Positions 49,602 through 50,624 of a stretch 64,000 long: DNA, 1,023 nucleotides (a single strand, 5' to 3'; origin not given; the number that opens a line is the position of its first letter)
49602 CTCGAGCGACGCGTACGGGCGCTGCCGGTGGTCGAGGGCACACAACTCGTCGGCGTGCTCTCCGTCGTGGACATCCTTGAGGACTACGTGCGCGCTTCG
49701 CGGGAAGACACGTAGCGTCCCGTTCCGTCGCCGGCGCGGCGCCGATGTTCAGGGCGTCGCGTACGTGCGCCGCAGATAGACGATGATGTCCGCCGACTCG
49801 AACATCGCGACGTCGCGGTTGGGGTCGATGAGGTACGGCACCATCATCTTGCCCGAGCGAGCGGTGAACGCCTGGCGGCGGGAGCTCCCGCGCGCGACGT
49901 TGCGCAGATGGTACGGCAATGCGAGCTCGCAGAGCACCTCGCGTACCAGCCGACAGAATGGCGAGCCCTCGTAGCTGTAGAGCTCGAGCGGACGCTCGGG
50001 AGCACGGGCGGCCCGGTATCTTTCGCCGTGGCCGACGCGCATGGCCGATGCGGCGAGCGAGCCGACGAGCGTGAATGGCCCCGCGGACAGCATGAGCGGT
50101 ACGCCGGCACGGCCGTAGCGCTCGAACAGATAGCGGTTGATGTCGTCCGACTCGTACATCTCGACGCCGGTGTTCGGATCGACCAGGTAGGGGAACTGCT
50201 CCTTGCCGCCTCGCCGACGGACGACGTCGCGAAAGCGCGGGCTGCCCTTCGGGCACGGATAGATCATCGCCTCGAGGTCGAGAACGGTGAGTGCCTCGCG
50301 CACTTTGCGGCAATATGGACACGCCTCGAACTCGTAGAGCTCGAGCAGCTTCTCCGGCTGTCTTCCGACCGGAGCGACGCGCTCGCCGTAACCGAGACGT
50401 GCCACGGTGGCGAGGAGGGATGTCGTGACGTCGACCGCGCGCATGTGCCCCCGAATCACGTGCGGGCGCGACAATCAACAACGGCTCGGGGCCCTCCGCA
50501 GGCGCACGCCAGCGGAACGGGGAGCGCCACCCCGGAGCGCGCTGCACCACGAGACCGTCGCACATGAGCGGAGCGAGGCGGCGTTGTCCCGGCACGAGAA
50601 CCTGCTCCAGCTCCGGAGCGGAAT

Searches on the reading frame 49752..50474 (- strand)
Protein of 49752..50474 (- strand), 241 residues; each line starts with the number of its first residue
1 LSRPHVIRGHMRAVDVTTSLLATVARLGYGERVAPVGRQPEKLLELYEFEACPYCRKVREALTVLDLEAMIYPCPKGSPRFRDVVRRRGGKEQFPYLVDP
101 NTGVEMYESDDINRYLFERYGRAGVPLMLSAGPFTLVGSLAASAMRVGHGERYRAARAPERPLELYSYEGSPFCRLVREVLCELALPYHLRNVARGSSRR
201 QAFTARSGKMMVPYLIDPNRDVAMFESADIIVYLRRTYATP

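Call 55: search_protein_families(library=pfam, proteins=[window:49752-50474:-], max_evalue=0.001)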
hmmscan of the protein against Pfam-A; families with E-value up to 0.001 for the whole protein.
window:49752-50474:- (241 aa): 4 families
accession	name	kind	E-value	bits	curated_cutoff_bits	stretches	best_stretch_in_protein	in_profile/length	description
PF13417.12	GST_N_3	-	1.5e-38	131.4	22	2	46-121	1-72/75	Glutathione S-transferase, N-terminal domain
PF13409.12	GST_N_2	-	1.5e-18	67.6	25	2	171-235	2-68/70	Glutathione S-transferase, N-terminal domain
PF00462.30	Glutaredoxin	-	7.5e-13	48.9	22.9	2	164-215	2-53/60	Glutaredoxin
PF02798.26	GST_N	-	1.4e-05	25.7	20.9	0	162-235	2-75/76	Glutathione S-transferase, N-terminal domain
